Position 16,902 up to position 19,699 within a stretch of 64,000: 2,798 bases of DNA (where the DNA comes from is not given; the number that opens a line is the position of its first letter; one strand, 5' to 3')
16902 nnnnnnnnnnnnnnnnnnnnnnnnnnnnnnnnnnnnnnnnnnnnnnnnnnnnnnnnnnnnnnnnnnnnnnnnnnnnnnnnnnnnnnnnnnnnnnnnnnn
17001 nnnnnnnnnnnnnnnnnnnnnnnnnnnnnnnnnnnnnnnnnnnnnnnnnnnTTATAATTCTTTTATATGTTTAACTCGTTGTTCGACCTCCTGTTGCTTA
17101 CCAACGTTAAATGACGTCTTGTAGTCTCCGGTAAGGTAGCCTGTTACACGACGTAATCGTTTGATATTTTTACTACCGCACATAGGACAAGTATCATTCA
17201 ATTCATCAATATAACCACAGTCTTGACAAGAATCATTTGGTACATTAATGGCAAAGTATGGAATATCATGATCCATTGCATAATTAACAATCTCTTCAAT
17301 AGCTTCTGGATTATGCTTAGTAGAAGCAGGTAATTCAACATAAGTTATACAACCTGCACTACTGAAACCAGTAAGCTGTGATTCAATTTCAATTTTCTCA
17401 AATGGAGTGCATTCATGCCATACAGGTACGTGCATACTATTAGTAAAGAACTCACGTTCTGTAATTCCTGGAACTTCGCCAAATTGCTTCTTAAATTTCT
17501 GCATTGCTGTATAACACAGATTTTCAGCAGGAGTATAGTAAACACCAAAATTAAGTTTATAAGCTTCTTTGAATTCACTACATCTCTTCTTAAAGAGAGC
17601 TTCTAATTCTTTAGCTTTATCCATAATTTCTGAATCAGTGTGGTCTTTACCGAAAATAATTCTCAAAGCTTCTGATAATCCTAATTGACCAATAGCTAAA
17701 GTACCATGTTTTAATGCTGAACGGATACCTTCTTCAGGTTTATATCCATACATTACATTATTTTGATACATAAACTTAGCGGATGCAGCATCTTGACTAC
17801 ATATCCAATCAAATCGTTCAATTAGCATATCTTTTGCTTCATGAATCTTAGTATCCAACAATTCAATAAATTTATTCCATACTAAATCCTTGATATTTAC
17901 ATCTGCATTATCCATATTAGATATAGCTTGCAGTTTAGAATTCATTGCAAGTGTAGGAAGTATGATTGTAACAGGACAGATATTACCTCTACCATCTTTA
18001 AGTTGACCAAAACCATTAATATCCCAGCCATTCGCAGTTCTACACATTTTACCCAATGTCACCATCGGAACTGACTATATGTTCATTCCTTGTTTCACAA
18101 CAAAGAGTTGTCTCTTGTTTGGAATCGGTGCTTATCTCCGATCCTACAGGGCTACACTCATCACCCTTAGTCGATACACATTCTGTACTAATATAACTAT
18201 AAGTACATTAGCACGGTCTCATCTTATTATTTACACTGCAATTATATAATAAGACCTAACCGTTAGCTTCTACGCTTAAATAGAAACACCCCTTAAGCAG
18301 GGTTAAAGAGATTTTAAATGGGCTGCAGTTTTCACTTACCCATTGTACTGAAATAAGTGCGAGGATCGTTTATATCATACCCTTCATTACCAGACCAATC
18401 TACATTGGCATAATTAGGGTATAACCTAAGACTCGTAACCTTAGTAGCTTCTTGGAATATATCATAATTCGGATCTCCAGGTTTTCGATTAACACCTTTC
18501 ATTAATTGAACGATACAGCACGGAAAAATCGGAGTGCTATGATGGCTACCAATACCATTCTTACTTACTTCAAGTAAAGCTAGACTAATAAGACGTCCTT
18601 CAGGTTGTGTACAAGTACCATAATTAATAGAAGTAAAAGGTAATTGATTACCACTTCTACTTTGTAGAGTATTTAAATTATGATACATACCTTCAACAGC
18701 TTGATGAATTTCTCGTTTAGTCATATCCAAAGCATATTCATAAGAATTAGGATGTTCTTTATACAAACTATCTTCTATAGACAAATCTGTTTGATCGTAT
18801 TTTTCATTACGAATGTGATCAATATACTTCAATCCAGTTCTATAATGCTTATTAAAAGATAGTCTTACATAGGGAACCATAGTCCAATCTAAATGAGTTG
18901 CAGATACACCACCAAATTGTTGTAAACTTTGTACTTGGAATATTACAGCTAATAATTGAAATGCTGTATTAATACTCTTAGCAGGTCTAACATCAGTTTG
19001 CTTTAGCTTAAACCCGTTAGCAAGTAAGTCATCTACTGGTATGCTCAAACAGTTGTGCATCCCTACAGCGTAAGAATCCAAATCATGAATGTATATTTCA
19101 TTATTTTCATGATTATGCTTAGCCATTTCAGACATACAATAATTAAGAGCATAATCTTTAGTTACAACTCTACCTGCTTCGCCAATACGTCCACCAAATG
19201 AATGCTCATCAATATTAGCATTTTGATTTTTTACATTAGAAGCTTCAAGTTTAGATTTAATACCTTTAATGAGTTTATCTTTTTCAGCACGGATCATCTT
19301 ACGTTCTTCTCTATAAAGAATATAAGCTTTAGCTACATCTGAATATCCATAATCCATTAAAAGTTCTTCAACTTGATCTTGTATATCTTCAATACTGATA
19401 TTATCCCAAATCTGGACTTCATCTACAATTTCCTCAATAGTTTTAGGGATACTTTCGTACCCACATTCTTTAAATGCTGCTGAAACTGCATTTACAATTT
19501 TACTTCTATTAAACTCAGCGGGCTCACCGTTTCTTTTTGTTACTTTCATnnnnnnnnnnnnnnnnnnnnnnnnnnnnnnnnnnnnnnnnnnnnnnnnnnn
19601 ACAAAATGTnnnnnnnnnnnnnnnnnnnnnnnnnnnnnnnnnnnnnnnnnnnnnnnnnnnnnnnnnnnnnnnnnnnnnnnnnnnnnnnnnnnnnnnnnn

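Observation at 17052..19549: nrdD split by a 266-nt ORF-less structured insert (group I intron candidate)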

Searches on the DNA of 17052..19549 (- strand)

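Call 4: search_rna_families(source=window, start=17950, end=18450, threshold=evalue, max_evalue=10, show_alignments=4)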
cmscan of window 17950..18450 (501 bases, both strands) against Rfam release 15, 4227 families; matches with E-value up to 10: 3.
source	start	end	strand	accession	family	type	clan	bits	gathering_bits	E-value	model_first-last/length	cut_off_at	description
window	18052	18210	-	RF00028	Intron_gpI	Intron;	-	21.2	50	0.0033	1-253/253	no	Group I catalytic intron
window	18334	18436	-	RF02528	SSRC41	Gene; sRNA;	-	20.4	60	4.6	1-111/111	no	Streptococcus sRNA SSRC41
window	18125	18141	-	RF00118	rydB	Gene; sRNA;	-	13.5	50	4.7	31-47/61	no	rydB RNA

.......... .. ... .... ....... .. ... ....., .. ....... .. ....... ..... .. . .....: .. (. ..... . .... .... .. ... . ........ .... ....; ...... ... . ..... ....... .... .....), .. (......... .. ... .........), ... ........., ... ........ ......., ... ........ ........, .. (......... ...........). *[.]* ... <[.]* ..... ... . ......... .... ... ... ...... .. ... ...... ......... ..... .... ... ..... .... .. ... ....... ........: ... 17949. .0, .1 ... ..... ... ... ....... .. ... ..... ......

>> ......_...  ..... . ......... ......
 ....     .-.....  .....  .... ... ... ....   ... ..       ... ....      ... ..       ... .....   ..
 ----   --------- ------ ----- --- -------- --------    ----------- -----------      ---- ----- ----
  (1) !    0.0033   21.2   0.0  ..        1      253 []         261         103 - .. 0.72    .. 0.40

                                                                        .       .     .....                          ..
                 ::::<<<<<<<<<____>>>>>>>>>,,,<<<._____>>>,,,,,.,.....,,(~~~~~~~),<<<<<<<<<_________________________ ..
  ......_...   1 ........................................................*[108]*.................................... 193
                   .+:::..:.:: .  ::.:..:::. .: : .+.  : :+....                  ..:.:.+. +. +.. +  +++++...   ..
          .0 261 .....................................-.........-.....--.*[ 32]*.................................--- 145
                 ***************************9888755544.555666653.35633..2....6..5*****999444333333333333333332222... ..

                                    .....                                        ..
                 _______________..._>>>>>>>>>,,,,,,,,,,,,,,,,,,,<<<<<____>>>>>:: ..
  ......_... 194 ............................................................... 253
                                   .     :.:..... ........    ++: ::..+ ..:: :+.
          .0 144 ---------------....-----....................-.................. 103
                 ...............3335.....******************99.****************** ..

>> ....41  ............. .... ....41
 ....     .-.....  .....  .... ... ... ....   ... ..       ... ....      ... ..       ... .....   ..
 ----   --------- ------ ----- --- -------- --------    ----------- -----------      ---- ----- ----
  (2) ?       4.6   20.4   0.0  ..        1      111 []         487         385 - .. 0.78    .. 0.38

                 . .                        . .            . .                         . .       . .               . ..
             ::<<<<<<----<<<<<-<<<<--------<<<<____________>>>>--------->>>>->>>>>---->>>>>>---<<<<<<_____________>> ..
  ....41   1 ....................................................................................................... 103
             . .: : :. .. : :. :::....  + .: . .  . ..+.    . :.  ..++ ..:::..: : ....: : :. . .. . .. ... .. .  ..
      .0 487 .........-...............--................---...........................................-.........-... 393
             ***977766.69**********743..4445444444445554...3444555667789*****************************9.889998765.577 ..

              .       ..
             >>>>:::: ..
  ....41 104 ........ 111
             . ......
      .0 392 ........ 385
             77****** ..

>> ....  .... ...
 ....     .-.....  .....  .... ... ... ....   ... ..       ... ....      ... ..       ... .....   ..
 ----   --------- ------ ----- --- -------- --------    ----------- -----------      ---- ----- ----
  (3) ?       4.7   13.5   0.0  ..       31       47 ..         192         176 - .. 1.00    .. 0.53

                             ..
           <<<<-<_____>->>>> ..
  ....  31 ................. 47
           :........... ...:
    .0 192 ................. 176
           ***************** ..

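Call 8: search_dna_similar(query=window:17052-19549:-, collection=phages, mode=near, max_rows=30)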
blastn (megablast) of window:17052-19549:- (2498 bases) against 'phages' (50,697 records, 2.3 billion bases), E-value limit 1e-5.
No match.

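Call 12: search_dna_similar(query=window:18045-18337:-, collection=phages, mode=distant, max_evalue=1, max_rows=30)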
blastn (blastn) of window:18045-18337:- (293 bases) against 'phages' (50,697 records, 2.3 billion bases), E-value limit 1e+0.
Records with a match: 29; places in all: 30; records where one place covers at least 80% of the query: 0.
Best place of each record, by identity: 90-95% 5; 80-90% 5; 60-80% 19.
By first word of the organism name: Lactococcus 15; Clostridium 3; Staphylococcus 3; Aeromonas 2; Vibrio 2; Pseudoalteromonas 2; Fusobacterium 1; Salmonella 1.
By host as written in the record: Lactococcus lactis 13; Clostridium_AP sp000509125 DA266 3; Lactococcus lactis strain ML8 2; Staphylococcus chromogenes 2; Aeromonas veronii 2; Pseudoalteromonas sp. 2; Fusobacterium sp. 1; Staphylococcus hyicus 07/02 4A 1; and 3 more.
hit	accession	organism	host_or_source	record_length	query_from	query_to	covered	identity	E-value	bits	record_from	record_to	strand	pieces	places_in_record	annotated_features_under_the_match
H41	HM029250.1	Lactococcus phage 949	Lactococcus lactis strain ML8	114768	2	187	63%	68.1%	2e-4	52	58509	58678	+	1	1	putative anaerobic ribonucleoside triphosphate reductase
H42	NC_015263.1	Lactococcus phage 949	Lactococcus lactis strain ML8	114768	2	187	63%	68.1%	2e-4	52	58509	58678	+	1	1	putative anaerobic ribonucleoside triphosphate reductase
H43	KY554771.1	Lactococcus phage AM4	Lactococcus lactis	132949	2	130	44%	71.0%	2e-3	49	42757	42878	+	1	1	anaerobic ribonucleoside triphosphate reductase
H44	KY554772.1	Lactococcus phage AM5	Lactococcus lactis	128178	2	130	44%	71.0%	2e-3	49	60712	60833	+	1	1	anaerobic ribonucleoside triphosphate reductase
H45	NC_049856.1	Lactococcus phage AM4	Lactococcus lactis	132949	2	130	44%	71.0%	2e-3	49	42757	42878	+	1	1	NrdD-like anaerobic ribonucleotide reductase large subunit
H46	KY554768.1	Lactococcus phage AM1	Lactococcus lactis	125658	3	130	44%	70.8%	7e-3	47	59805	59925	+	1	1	none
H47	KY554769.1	Lactococcus phage AM2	Lactococcus lactis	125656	3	130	44%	70.8%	7e-3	47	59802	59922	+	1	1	none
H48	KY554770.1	Lactococcus phage AM3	Lactococcus lactis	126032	3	130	44%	70.8%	7e-3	47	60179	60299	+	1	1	none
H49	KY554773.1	Lactococcus phage AM8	Lactococcus lactis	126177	3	130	44%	70.8%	7e-3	47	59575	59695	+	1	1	none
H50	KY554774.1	Lactococcus phage AM9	Lactococcus lactis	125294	3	130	44%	70.8%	7e-3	47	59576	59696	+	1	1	none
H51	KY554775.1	Lactococcus phage AM11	Lactococcus lactis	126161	3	130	44%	70.8%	7e-3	47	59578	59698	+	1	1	none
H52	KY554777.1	Lactococcus phage LW81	Lactococcus lactis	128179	3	130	44%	70.8%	7e-3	47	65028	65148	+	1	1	none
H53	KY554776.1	Lactococcus phage AM12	Lactococcus lactis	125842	3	130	44%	70.8%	7e-3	47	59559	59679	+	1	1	none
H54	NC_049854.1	Lactococcus phage AM1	Lactococcus lactis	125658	3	130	44%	70.8%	7e-3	47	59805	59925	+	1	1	none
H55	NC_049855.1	Lactococcus phage LW81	Lactococcus lactis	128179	3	130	44%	70.8%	7e-3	47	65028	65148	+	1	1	none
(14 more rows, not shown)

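Call 14: get_annotated_region(hit=H41, flank=3000)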
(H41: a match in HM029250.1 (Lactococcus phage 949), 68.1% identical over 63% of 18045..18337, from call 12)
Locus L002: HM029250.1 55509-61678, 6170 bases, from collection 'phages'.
description: Lactococcus phage 949, complete genome.
organism: Lactococcus phage 949 (NCBI taxid 881953)
taxonomy: Viruses; Duplodnaviria; Heunggongvirae; Uroviricota; Caudoviricetes; Audreyjarvisvirus; Audreyjarvisvirus av949
host: Lactococcus lactis strain ML8; source: -; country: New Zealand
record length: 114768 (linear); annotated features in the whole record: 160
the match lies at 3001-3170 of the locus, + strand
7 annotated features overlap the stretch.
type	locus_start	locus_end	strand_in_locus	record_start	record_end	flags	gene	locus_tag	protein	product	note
CDS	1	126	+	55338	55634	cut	-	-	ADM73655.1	hypothetical protein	ORF97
CDS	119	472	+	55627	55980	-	-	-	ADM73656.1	hypothetical protein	ORF98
CDS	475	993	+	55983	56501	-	-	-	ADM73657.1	putative nucleoside-2-deoxyribosyltransferase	ORF99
CDS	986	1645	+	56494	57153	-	-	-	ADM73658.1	putative nicotinamide mononucleotide transporter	ORF100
CDS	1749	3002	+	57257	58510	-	-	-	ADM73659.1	putative anaerobic ribonucleoside triphosphate reductase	ORF101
CDS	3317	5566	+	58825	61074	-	-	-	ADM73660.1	putative anaerobic ribonucleoside reductase large subunit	ORF102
CDS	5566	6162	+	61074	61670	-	-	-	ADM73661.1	putative ribonucleoside triphosphate reductase activator small subunit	ORF103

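Call 15: get_annotated_region(hit=H46, flank=3000)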
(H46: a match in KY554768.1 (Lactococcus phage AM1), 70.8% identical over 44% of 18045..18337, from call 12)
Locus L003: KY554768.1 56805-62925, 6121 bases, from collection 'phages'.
description: Lactococcus phage AM1, complete genome.
organism: Lactococcus phage AM1 (NCBI taxid 1965467)
taxonomy: Viruses; Duplodnaviria; Heunggongvirae; Uroviricota; Caudoviricetes; Audreyjarvisvirus; Audreyjarvisvirus AM1
host: Lactococcus lactis; source: cheese whey; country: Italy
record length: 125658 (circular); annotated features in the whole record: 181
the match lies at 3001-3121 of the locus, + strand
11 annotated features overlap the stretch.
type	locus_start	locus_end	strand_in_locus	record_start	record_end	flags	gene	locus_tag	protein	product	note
CDS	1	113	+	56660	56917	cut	-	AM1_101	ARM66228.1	hypothetical protein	-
CDS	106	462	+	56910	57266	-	-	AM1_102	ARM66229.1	hypothetical protein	-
CDS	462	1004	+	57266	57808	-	-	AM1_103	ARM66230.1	nucleoside-2-deoxyribosyltransferase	-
CDS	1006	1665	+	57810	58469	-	-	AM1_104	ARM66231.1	nicotinamide mononucleotide transporter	-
CDS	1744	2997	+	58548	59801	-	-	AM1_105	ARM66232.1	anaerobic ribonucleoside triphosphate reductase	-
CDS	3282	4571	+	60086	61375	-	-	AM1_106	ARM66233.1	anaerobic ribonucleoside triphosphate reductase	-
CDS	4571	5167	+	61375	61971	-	-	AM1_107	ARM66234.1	ribonucleoside triphosphate reductase activator small subunit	-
CDS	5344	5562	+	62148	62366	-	-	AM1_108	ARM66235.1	hypothetical protein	-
CDS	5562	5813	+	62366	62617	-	-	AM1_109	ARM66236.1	hypothetical protein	-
CDS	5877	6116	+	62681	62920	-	-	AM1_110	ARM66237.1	ribonucleotide diphosphate reductase glutaredoxin subunit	-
CDS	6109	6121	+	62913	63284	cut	-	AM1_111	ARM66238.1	ribonucleotide reductase stimulatory protein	-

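Call 55: search_rna_families(sources=[L002, L013, L104, L036, L128, L136], threshold=evalue, max_evalue=0.1)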
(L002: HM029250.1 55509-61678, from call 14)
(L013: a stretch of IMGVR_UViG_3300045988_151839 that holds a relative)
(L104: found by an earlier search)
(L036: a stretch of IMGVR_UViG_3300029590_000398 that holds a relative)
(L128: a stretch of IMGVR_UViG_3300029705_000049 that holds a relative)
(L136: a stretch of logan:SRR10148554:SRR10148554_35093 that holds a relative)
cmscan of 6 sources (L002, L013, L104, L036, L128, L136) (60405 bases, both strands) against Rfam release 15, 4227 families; matches with E-value up to 0.1: 14.
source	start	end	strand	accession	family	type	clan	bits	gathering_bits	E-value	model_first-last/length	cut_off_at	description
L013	6973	7045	-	RF00005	tRNA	Gene; tRNA;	CL00001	73.5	29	3.1e-14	1-71/71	no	tRNA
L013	8297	8367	-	RF00005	tRNA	Gene; tRNA;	CL00001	70.1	29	2.7e-13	1-71/71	no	tRNA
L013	7363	7434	-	RF00005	tRNA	Gene; tRNA;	CL00001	68.3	29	8.7e-13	1-71/71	no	tRNA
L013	7990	8063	-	RF00005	tRNA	Gene; tRNA;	CL00001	67.9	29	1.1e-12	1-71/71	no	tRNA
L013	8145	8216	-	RF00005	tRNA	Gene; tRNA;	CL00001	67.4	29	1.6e-12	1-71/71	no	tRNA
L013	7285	7356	-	RF00005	tRNA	Gene; tRNA;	CL00001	66.4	29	2.9e-12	1-71/71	no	tRNA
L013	8221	8291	-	RF00005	tRNA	Gene; tRNA;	CL00001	60.2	29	1.5e-10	1-71/71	no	tRNA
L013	8510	8595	-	RF00005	tRNA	Gene; tRNA;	CL00001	58.3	29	5e-10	1-71/71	no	tRNA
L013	7207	7280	-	RF00005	tRNA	Gene; tRNA;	CL00001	56.7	29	1.4e-09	1-71/71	no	tRNA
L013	7127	7199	-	RF00005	tRNA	Gene; tRNA;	CL00001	55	29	4e-09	1-71/71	no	tRNA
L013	8069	8139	-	RF00005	tRNA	Gene; tRNA;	CL00001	53.2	29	1.2e-08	1-71/71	no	tRNA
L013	7050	7120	-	RF00005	tRNA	Gene; tRNA;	CL00001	49.9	29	1e-07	1-71/71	no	tRNA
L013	8430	8501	-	RF00005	tRNA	Gene; tRNA;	CL00001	31.7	29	0.011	1-71/71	no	tRNA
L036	10994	11096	-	RF00026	U6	Gene; snRNA; splicing;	CL00009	26.5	44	0.018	1-105/105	no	U6 spliceosomal RNA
